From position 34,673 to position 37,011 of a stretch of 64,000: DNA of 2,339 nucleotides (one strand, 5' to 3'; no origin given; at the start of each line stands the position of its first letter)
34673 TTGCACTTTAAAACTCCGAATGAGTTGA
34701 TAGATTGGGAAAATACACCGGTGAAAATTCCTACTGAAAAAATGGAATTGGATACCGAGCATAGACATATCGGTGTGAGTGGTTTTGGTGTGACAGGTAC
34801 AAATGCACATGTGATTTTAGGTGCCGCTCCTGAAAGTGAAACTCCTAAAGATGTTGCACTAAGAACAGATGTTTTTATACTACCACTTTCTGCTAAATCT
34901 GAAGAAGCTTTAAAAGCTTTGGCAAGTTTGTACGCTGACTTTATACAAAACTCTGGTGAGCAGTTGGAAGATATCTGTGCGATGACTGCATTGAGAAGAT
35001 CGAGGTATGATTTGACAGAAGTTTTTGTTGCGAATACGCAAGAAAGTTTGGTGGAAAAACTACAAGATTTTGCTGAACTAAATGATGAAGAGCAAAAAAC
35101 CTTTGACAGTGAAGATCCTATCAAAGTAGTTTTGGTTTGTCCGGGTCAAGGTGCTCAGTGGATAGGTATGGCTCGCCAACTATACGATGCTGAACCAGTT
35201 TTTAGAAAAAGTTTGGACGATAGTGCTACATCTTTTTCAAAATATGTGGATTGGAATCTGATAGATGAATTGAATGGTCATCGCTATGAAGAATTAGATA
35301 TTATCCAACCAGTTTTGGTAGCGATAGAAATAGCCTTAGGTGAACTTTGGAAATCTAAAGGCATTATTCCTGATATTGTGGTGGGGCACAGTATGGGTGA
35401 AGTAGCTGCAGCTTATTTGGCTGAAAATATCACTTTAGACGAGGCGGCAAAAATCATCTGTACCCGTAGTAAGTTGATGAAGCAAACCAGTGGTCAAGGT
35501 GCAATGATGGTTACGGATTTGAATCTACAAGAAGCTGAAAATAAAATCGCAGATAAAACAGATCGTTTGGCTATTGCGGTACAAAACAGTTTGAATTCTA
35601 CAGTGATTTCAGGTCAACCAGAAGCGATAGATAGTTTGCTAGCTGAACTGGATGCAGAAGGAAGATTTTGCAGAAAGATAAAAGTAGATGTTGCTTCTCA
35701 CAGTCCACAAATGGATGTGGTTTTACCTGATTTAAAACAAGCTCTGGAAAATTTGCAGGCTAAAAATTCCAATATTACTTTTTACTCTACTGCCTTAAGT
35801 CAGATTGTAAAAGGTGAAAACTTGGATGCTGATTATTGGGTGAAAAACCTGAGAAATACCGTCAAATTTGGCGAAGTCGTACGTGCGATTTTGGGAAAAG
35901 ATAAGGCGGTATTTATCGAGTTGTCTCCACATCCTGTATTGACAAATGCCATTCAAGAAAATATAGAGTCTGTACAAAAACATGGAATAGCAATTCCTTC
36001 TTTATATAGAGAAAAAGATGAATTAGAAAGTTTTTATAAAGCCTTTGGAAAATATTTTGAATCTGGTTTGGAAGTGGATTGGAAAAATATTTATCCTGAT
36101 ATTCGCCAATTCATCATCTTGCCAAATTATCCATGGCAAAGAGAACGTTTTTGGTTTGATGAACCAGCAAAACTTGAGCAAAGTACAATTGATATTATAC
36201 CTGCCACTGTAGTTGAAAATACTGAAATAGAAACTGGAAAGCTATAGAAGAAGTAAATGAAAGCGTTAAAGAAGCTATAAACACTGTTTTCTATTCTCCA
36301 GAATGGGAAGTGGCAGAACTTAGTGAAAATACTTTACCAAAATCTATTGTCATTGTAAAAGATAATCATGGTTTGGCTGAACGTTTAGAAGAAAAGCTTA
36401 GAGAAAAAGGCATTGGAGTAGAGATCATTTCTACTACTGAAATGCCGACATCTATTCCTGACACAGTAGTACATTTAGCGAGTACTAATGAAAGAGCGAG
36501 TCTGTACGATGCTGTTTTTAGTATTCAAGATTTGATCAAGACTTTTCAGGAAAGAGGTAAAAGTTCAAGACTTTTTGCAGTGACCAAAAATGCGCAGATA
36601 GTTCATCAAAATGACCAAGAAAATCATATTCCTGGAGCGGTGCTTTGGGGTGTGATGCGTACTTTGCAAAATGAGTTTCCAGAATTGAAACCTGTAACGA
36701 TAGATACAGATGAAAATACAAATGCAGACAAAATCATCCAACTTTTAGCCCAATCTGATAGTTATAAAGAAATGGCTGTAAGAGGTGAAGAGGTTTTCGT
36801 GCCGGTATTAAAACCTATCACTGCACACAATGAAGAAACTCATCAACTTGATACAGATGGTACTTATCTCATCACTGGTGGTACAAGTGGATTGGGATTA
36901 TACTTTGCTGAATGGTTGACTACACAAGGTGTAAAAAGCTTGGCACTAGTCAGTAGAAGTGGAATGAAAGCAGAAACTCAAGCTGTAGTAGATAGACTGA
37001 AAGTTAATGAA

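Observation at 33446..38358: Stand-alone single-module type I PKS (KS-AT | KR-ACP-ACP) with docking-like termini and no loader, thioesterase, PPTase or partner module in the neighbourhood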

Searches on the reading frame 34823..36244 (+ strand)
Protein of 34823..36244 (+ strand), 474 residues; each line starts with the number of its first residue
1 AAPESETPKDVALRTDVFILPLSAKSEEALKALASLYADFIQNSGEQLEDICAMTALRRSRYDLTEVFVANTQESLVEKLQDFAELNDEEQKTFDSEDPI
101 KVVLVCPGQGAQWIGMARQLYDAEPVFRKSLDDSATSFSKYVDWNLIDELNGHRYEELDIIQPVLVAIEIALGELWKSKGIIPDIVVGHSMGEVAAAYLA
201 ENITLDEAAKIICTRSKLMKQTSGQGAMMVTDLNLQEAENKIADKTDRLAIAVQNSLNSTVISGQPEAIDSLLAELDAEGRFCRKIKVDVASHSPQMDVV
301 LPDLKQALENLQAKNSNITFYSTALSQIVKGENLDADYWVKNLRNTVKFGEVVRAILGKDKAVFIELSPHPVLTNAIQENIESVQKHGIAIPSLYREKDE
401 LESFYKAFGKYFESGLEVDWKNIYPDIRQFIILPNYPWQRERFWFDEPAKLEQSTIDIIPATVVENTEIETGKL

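Call 28: find_homologous_proteins(query=window:34823-36244:+, max_evalue=1e-40)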
Query window:34823-36244:+ (474 aa): 208 proteins with E <= 1e-40 among 8000 candidates; the best 120 are listed.
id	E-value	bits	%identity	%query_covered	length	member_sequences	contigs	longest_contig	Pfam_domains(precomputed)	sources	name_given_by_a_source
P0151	3.0e-168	579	41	88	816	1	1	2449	PF22336.3,PF22621.3,PF00698.27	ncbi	ncbi:MAG: acyltransferase domain-containing protein, partial [Byssovorax sp.]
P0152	2.2e-164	566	55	98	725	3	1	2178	PF22336.3,PF00109.33,PF22621.3,PF02801.29,PF16197.12,PF00698.27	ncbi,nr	ncbi:MAG TPA: type I polyketide synthase, partial [Chitinophagales bacterium]|nr:type I polyketide s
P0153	1.2e-132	461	43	90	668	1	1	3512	PF22336.3,PF22621.3,PF00698.27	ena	-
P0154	4.8e-121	423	53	78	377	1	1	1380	PF00698.27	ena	-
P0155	8.5e-112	393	45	91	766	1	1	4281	PF22336.3,PF22621.3,PF02801.29,PF16197.12,PF00698.27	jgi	jgi:myxalamid-type polyketide synthase MxaE and MxaD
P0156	2.8e-109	384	53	69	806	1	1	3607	PF22336.3,PF00109.33,PF22621.3,PF02801.29,PF16197.12,PF00698.27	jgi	-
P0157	8.0e-107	376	42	93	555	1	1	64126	PF22336.3,PF22621.3,PF16197.12,PF00698.27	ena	-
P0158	8.5e-105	369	43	96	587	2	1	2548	PF00550.32,PF00698.27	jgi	jgi:acyl transferase domain-containing protein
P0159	3.4e-104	367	46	82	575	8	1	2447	PF21089.4,PF14765.13,PF00698.27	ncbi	ncbi:MAG: acyltransferase domain-containing protein, partial [Chloroflexota bacterium]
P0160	6.2e-104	367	41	91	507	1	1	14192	PF22336.3,PF22621.3,PF16197.12,PF00698.27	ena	-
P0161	8.2e-104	366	63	58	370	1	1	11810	PF22336.3,PF22621.3,PF02801.29,PF16197.12,PF00698.27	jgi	jgi:acyl transferase domain-containing protein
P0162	7.8e-103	363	41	91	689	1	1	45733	PF22336.3,PF22621.3,PF02801.29,PF00698.27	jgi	jgi:acyl transferase domain-containing protein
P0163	2.1e-102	362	41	92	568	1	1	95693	PF22336.3,PF22621.3,PF16197.12,PF00698.27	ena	-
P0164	1.3e-101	359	40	93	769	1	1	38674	PF21089.4,PF22621.3,PF16197.12,PF00698.27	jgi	jgi:acyl transferase domain-containing protein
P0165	3.4e-101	358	39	91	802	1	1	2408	PF22336.3,PF21089.4,PF22621.3,PF14765.13,PF16197.12,PF00698.27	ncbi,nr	ncbi:MAG TPA: type I polyketide synthase, partial [Polyangium sp.]|nr:type I polyketide synthase [Po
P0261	5.9e-69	251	57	44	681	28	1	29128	PF22336.3,PF00109.33,PF22621.3,PF02801.29,PF16197.12,PF00698.27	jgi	jgi:acyl transferase domain-containing protein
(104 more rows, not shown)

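Call 29: find_encoding_contigs(protein=P0161, flank=10000, max_places=4)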
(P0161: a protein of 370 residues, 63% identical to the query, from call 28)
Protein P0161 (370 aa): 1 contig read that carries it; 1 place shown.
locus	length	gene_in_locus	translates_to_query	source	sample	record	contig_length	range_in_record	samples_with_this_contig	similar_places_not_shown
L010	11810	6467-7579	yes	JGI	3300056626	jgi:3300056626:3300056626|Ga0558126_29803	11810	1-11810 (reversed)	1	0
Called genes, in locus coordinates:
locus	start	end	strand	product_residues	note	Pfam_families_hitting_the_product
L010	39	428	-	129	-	PF01565:FAD_binding_4 (faint)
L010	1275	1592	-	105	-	-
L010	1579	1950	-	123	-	-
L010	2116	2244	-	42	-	-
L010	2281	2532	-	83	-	PF02591:Zn_ribbon_9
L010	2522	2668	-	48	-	-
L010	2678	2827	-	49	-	-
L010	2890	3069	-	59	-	-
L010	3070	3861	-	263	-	PF01784:DUF34_NIF3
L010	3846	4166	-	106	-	PF01784:DUF34_NIF3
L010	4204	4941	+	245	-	PF02606:LpxK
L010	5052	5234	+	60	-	-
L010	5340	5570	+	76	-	PF00109:ketoacyl-synt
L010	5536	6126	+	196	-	PF00109:ketoacyl-synt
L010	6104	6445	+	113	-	PF00109:ketoacyl-synt, PF02801:Ketoacyl-synt_C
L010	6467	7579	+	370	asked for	PF02801:Ketoacyl-synt_C, PF16197:KAsynt_C_assoc, PF22621:CurL-like_PKS_C, PF22336:RhiE-like_linker (weak), PF00698:Acyl_transf_1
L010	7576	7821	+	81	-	PF00698:Acyl_transf_1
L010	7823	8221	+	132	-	-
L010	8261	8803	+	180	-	-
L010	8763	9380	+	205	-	PF00106:adh_short, PF08659:KR, PF13561:adh_short_C2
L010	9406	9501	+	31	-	-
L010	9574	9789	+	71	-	PF00550:PP-binding, PF23297:ACP_SdgA_C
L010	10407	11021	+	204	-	PF00719:Pyrophosphatase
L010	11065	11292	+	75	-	-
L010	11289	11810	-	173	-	?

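Call 30: find_encoding_contigs(protein=P0261, flank=10000, max_places=4)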
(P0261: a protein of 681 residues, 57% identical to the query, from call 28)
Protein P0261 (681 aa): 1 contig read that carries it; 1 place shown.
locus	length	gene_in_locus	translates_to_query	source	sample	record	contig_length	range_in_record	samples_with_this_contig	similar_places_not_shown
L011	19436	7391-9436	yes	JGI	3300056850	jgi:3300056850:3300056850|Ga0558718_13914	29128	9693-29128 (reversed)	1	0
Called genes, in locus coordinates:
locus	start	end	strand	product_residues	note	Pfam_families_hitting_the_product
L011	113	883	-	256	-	-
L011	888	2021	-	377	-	PF13102:Phage_int_SAM_5, PF00589:Phage_integrase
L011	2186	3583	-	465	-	PF10396:TrmE_N, PF12631:MnmE_helical, PF03193:RsgA_GTPase (faint), PF00009:GTP_EFTU (weak), PF00071:Ras, PF00350:Dynamin_N (faint), PF01926:MMR_HSR1, PF02421:FeoB_N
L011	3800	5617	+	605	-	PF02563:Poly_export, PF10531:SLBB (weak), PF22461:SLBB_2 (weak), PF10531:SLBB, PF22461:SLBB_2 (weak), PF10531:SLBB (weak)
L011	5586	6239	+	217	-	PF10531:SLBB, PF22461:SLBB_2 (weak)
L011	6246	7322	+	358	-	-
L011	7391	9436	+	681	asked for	PF00109:ketoacyl-synt, PF02801:Ketoacyl-synt_C, PF16197:KAsynt_C_assoc, PF22336:RhiE-like_linker (weak), PF22621:CurL-like_PKS_C, PF00698:Acyl_transf_1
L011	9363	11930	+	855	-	PF00698:Acyl_transf_1, PF00106:adh_short, PF08659:KR, PF13561:adh_short_C2 (weak), PF00550:PP-binding, PF23297:ACP_SdgA_C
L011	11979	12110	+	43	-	-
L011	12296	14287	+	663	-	PF00109:ketoacyl-synt, PF02801:Ketoacyl-synt_C, PF16197:KAsynt_C_assoc, PF22621:CurL-like_PKS_C, PF22336:RhiE-like_linker, PF00698:Acyl_transf_1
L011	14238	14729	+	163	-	PF00698:Acyl_transf_1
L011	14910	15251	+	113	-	-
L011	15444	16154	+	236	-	PF00561:Abhydrolase_1 (faint), PF00975:Thioesterase, PF12146:Hydrolase_4 (faint), PF12697:Abhydrolase_6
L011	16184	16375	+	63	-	-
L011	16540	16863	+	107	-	PF01648:ACPS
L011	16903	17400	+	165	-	PF04138:GtrA_DPMS_TM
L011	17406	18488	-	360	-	-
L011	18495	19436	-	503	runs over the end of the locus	PF03062:MBOAT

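Call 59: search_protein_families(library=pfam, max_evalue=0.001, proteins=[L011:6246-7319:+, L011:17406-18485:-])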
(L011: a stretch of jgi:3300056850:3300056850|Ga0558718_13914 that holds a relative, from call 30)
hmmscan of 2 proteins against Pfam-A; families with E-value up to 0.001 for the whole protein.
L011:6246-7319:+ (358 aa): 0 families

L011:17406-18485:- (359 aa): 0 families

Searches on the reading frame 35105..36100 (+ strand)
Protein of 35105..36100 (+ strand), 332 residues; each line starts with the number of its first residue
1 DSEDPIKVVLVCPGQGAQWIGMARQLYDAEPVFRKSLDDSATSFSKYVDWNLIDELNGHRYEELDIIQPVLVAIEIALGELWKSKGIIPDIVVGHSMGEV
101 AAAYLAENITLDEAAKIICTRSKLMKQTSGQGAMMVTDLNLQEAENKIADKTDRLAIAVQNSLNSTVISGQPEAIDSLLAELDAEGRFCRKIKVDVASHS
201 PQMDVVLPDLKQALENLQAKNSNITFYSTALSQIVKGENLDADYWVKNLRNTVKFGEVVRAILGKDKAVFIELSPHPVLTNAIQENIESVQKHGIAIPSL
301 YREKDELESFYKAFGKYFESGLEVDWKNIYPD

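Call 62: search_solved_structures(query=window:35105-36100:+, max_evalue=1e-20)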
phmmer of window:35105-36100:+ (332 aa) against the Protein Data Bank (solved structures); distinct sequences matched with E-value up to 1e-20: 72 (the best 60 are shown).
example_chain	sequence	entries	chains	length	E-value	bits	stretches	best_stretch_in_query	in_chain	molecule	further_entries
6iyr_A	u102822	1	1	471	4.9e-73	249.6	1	7-331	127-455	Type I modular polyketide synthase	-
2hg4_A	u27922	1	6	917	9.9e-70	238.7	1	8-331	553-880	6-Deoxyerythronolide B Synthase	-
8tpw_A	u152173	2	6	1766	8.2e-68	232.4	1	6-328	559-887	EryAII,EryAII,EryAII,EryAII,6-deoxyerythronolide-B synthase EryA3, modules 5 and 6 | EryAII,EryAII,EryAII,6-deoxyerythronolide-B synthase EryA3, modules 5 and 6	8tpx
7m7e_B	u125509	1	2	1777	8.8e-68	232.3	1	6-328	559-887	6-deoxyerythronolide-B synthase EryA2, modules 3 and 4,EryAI,6-deoxyerythronolide-B syntha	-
2qo3_A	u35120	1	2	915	1.1e-67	232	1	6-329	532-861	EryAII Erythromycin polyketide synthase modules 3 and 4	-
6c9u_A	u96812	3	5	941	1.1e-67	232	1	6-329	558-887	6-deoxyerythronolide-B synthase EryA2, modules 3 and 4 | EryAII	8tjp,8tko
7s6b_A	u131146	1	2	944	3.4e-67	230.4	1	8-329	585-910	Polyketide synthase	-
7s6c_A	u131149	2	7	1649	8.5e-67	229.1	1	8-329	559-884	6-deoxyerythronolide-B synthase EryA2, modules 3 and 4, Lsd14 Polyketide synthase fusion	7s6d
8jpt_A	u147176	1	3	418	3.3e-65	223.9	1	7-330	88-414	Polyene macrolide polyketide synthase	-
7vt1_A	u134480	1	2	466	1.4e-63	218.5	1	7-329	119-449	Type I modular polyketide synthase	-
7vrs_A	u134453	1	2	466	1.9e-63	218.1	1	7-329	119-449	Type I modular polyketide synthase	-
9pat_A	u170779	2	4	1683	4.1e-61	210.4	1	4-331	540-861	6-deoxyerythronolide-B synthase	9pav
9pat_C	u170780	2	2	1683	4.1e-61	210.4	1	4-331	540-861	6-deoxyerythronolide-B synthase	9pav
9pc6_A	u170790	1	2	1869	4.8e-61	210.2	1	4-331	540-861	6-deoxyerythronolide-B synthase,RifR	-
8jpu_A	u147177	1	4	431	1.7e-60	208.4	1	7-330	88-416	Tylactone synthase modules 4 & 5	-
7akc_A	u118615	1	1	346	2.7e-55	191.3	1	8-311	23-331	Phenolpthiocerol synthesis type-I polyketide synthase ppsA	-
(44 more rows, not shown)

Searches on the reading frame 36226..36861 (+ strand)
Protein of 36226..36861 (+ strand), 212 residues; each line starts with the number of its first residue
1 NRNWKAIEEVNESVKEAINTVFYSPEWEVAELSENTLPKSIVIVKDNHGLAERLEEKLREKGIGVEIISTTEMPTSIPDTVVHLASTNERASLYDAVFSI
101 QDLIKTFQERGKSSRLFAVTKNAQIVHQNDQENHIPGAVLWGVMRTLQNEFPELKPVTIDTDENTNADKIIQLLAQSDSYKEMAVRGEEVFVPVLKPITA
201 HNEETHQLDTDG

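Call 13: find_homologous_proteins(query=window:36226-36861:+, max_evalue=0.001)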
Query window:36226-36861:+: 222 candidates shared short words with the query, none scored E <= 0.001.
